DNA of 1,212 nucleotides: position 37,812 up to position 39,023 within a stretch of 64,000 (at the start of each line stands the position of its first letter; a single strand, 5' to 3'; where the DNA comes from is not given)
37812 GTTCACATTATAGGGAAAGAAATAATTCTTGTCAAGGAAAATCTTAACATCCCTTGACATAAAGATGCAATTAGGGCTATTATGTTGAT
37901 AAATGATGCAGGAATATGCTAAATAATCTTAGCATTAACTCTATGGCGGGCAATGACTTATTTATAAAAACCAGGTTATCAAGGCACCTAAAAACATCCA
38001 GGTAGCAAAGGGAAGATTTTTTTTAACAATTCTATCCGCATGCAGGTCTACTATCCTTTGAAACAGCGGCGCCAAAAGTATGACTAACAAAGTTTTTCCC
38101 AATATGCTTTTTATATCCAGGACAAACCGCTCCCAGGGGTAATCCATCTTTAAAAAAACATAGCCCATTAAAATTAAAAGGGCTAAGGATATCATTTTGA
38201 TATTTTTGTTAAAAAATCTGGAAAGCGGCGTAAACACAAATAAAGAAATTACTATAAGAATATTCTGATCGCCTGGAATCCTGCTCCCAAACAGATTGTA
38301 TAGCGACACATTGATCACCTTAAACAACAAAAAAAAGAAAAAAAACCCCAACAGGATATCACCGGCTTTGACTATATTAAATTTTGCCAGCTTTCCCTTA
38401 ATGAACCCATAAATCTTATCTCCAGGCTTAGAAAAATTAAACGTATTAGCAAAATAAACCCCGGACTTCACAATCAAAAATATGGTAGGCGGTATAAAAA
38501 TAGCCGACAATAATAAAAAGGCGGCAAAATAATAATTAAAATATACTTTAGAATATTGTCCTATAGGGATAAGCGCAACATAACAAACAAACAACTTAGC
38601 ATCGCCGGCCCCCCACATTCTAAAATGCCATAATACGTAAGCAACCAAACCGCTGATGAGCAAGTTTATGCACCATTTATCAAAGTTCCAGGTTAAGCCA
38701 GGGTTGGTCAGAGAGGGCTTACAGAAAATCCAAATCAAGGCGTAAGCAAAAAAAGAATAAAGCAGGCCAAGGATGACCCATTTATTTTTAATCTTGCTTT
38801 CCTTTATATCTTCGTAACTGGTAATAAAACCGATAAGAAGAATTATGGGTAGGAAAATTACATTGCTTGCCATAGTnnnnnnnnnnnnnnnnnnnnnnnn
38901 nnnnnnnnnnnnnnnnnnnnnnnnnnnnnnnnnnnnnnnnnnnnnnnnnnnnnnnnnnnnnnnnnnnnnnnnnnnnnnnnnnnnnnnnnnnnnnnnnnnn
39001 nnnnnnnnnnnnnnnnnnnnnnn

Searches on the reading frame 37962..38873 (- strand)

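Call 26: search_protein_families(library=ncbifam, proteins=[window:37962-38873:-], max_evalue=1e-8)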
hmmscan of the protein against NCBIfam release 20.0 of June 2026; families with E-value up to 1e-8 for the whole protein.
window:37962-38873:- (303 aa): 0 families

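Call 36: search_protein_families(library=pfam, proteins=[window:37962-38873:-], max_evalue=0.01)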
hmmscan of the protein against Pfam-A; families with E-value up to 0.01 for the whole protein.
window:37962-38873:- (303 aa): 1 family
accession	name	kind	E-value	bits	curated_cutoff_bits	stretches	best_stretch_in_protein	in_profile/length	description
PF01478.23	Peptidase_A24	-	1.2e-06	29.3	26.5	1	11-120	3-97/104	Type IV leader peptidase family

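Call 40: search_protein_families(library=padloc, proteins=[window:37962-38873:-], max_evalue=0.001)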
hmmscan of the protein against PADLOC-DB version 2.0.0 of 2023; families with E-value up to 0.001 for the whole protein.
window:37962-38873:- (303 aa): 0 families
